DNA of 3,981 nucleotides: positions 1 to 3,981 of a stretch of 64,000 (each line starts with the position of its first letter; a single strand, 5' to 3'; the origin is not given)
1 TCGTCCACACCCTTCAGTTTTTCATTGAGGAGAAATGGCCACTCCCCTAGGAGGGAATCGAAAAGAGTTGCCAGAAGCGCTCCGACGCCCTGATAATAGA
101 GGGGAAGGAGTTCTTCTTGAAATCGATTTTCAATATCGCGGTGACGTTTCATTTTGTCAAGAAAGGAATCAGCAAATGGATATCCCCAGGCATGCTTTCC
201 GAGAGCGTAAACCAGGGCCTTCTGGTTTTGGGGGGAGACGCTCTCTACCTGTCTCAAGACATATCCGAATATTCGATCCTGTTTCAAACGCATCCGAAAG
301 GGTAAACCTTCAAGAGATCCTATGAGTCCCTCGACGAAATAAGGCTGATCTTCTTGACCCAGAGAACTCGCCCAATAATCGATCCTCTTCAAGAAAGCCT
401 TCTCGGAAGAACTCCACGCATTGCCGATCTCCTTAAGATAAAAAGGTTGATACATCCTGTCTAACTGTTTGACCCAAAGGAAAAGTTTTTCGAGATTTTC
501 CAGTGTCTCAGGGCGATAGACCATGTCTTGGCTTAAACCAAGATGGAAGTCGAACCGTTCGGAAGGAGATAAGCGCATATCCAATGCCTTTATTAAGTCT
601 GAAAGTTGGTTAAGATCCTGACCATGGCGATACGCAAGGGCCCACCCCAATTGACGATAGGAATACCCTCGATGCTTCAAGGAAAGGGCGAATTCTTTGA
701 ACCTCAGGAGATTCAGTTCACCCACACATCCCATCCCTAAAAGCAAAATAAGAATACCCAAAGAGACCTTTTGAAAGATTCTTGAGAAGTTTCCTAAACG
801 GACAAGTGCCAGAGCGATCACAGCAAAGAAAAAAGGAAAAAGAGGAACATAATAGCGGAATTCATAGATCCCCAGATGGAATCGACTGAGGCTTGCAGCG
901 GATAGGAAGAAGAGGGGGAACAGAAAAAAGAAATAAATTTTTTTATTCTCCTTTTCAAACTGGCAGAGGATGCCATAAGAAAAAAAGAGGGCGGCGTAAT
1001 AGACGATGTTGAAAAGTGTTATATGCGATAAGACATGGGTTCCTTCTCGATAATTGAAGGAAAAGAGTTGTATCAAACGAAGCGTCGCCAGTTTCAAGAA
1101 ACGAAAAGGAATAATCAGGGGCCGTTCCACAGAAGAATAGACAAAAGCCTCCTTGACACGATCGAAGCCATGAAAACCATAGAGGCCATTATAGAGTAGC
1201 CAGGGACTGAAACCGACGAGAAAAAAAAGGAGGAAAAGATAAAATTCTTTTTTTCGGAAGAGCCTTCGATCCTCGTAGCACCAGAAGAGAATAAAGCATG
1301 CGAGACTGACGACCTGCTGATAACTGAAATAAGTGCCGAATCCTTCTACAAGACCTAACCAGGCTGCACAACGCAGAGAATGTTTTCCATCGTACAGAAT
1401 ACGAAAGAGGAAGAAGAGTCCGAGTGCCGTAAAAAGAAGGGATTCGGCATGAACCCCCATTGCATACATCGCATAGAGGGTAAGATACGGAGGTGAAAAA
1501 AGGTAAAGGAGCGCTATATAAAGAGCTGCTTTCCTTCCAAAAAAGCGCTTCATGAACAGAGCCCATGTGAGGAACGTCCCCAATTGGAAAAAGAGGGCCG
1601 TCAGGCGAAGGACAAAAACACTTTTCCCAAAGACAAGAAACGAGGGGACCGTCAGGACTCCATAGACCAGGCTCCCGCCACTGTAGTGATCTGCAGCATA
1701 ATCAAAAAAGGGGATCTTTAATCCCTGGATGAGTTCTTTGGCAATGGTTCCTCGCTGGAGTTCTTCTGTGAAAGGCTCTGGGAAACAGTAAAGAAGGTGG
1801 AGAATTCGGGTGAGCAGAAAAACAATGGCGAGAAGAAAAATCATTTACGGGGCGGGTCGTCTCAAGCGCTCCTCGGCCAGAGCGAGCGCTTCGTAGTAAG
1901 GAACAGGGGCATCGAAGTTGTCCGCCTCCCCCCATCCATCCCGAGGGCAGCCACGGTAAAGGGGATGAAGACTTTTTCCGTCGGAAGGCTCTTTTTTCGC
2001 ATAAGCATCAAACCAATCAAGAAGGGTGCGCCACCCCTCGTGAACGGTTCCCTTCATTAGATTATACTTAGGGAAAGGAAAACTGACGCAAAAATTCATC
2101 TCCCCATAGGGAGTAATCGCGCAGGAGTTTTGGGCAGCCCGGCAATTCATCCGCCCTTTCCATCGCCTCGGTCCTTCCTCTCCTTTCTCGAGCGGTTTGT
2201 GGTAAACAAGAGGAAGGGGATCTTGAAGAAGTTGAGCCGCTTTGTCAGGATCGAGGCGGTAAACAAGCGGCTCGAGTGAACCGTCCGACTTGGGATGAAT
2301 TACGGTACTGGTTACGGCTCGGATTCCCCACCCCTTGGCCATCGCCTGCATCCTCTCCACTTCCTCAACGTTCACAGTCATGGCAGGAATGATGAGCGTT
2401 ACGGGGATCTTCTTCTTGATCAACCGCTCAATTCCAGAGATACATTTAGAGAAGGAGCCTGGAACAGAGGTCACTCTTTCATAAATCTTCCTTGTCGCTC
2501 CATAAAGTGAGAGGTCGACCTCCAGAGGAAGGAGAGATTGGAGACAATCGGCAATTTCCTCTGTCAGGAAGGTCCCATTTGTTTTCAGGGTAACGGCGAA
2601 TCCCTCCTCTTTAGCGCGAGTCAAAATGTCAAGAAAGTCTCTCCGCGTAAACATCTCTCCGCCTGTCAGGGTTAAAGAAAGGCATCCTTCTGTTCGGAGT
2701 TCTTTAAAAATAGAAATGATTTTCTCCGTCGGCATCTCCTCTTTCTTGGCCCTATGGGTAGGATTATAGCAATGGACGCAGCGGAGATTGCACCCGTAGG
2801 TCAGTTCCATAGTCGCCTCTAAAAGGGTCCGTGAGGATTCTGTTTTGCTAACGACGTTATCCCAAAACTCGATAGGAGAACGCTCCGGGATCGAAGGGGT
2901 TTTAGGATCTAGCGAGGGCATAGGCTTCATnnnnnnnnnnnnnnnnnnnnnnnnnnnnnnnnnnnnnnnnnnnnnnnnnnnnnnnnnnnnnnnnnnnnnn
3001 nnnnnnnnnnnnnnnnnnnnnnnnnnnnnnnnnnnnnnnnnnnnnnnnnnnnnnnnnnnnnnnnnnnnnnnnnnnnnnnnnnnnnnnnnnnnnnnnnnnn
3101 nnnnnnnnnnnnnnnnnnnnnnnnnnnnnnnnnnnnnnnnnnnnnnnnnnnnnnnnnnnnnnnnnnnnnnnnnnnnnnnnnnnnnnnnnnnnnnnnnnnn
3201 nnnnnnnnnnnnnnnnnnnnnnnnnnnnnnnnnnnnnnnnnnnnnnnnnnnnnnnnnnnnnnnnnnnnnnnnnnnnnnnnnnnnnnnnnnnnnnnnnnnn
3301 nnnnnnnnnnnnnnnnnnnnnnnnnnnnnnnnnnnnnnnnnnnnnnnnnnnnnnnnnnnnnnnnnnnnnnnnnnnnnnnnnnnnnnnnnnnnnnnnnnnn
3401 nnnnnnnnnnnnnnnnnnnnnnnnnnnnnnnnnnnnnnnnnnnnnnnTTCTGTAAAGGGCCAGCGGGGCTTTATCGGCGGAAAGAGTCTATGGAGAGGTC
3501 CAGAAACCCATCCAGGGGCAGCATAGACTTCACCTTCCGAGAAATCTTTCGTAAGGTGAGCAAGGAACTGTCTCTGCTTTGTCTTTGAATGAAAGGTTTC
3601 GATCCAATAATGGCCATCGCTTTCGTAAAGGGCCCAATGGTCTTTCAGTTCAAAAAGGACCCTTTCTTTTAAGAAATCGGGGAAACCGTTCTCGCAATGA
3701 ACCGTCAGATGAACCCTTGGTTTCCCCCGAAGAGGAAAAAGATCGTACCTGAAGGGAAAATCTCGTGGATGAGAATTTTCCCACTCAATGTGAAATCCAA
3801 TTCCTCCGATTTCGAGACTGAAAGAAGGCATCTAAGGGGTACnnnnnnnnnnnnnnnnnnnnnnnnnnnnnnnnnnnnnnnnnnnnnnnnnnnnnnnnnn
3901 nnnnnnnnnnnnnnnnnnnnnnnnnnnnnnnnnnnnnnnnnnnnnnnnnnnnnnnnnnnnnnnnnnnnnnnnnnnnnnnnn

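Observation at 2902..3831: HPr-kinase C-domain homologue without HPr context, placed 8 nt downstream of the peptide ORF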

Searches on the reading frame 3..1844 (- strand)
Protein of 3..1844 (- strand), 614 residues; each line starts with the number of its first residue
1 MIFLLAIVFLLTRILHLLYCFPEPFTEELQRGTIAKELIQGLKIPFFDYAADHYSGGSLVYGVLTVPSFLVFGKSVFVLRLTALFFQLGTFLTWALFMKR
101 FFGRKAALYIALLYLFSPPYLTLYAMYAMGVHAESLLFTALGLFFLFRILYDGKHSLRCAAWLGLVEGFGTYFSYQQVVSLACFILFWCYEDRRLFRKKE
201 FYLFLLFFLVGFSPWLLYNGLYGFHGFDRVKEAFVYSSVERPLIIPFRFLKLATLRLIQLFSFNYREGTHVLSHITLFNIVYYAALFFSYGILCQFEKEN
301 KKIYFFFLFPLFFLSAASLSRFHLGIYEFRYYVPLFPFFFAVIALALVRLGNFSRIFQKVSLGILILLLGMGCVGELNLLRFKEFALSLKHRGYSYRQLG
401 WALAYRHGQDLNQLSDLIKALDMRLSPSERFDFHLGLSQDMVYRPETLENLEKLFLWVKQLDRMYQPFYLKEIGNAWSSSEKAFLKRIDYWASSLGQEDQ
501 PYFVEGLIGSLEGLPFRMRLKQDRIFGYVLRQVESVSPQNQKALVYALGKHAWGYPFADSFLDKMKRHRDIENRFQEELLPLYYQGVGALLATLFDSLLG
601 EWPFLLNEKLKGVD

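Call 56: search_protein_families(library=pfam, proteins=[window:3-1844:-], max_evalue=0.001)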
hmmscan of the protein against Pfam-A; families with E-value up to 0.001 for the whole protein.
window:3-1844:- (614 aa): 1 family
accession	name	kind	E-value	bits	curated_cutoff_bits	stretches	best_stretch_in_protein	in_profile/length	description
PF13231.12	PMT_2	-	1e-09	39.3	26.1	1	68-218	13-160/160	Dolichyl-phosphate-mannose-protein mannosyltransferase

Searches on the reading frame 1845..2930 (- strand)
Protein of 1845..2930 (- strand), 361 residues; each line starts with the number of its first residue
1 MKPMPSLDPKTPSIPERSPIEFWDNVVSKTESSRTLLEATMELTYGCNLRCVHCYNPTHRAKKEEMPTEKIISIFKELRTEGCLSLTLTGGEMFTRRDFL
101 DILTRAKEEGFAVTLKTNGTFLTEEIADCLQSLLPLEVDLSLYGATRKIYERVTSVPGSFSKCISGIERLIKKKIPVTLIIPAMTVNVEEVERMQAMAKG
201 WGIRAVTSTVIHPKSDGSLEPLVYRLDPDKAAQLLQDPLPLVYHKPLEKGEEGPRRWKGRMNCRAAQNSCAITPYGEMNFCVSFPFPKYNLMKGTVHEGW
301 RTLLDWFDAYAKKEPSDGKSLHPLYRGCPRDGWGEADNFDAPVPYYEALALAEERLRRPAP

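Call 3: search_protein_families(library=pfam, proteins=[window:1845-2930:-], max_evalue=0.01)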
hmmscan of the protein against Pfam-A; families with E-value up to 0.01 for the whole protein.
window:1845-2930:- (361 aa): 2 families
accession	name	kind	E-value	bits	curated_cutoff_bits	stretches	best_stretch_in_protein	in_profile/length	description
PF04055.27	Radical_SAM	-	2.5e-24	86.8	29.5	1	41-194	1-162/166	Radical SAM superfamily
PF13353.11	Fer4_12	-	1.1e-07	32.7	22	1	45-128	13-100/137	4Fe-4S single cluster domain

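Call 4: search_protein_families(library=ncbifam, proteins=[window:1845-2930:-], max_evalue=0.01)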
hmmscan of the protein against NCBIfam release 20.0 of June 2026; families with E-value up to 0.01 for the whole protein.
window:1845-2930:- (361 aa): 84 families (the best 25 are shown)
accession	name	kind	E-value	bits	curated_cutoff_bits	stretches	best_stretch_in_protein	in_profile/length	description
TIGR03962.1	mycofact_rSAM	equivalog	9.2e-26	90.8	265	1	40-205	15-180/339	mycofactocin radical SAM maturase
TIGR04251.1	SCM_rSAM_ScmF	equivalog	1.4e-24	87.1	400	1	42-218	9-189/353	SynChlorMet cassette radical SAM/SPASM protein ScmF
TIGR04545.1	rSAM_ahbD_hemeb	equivalog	2.2e-23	83.3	500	1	41-211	4-175/339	heme b synthase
NF050035.1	rSAM_WgK_link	exception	8.8e-23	80.9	650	1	41-214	13-187/367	radical SAM/SPASM peptide maturase WgkB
TIGR02668.1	moaA_archaeal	equivalog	6.2e-22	78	325.25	1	34-199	7-174/303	GTP 3',8-cyclase MoaA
TIGR04250.1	SCM_rSAM_ScmE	equivalog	1.9e-21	76.4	400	1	41-196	7-163/358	SynChlorMet cassette radical SAM/SPASM protein ScmE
TIGR02109.1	PQQ_syn_pqqE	equivalog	2.9e-21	75.8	381.35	1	40-200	10-171/358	pyrroloquinoline quinone biosynthesis protein PqqE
TIGR04546.1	rSAM_ahbC_deAc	equivalog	3.6e-21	75.4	650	1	42-195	44-197/390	12,18-didecarboxysiroheme deacetylase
TIGR04055.1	rSAM_NirJ2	equivalog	1.2e-20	74.3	500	1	44-205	7-168/326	putative heme d1 biosynthesis radical SAM protein NirJ2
NF001199.0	PRK00164.2-1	equivalog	2.3e-20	73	231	1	34-198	9-175/308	GTP 3',8-cyclase MoaA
TIGR04317.1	W_rSAM_matur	equivalog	5.3e-20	71.8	380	1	40-265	7-238/349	tungsten cofactor oxidoreductase radical SAM maturase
TIGR04051.1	rSAM_NirJ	equivalog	1.6e-19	70.1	515.45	1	42-199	7-164/354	heme d1 biosynthesis radical SAM protein NirJ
TIGR04403.1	rSAM_skfB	equivalog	2e-19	69.6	300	1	34-196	101-259/402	sporulation killing factor system radical SAM maturase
NF045574.1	sacti_mat_StsB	exception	2.7e-19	69.4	625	1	34-206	93-264/466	StsB family radical SAM/SPASM domain sactipeptide maturase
TIGR04053.2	TIGR04053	equivalog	1.2e-18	67.6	395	1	40-204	11-179/366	TIGR04053 family radical SAM/SPASM domain-containing protein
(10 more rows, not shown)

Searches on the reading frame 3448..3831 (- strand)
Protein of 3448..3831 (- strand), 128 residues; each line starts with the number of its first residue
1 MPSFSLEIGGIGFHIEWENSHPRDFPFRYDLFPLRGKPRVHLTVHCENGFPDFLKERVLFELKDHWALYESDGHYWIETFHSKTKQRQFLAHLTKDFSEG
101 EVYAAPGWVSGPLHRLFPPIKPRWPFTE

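Call 76: predict_structure(alignment_id=A4)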
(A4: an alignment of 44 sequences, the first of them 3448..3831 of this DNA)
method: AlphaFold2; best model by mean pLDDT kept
length: 128 residues; sequences in the alignment: 44
mean_pLDDT: 80.4   pTM: 0.69
mean pLDDT of the five models: 80.4, 80.2, 79.8, 79.1, 76.9
residues with pLDDT >= 90: 49; 70-90: 41; 50-70: 38; < 50: 0
segments of 3 or more residues with pLDDT < 50: none
pLDDT, mean of each block of 10 residues (from residue 1): 76 79 62 71 87 95 94 95 89 95 76 59 62
secondary structure, 60 per line:
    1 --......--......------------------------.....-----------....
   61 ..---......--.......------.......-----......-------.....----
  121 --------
elements in order: E3-8 E11-16 E41-45 E57-62 E66-71 E74-80 E87-93 E99-104 H112-116
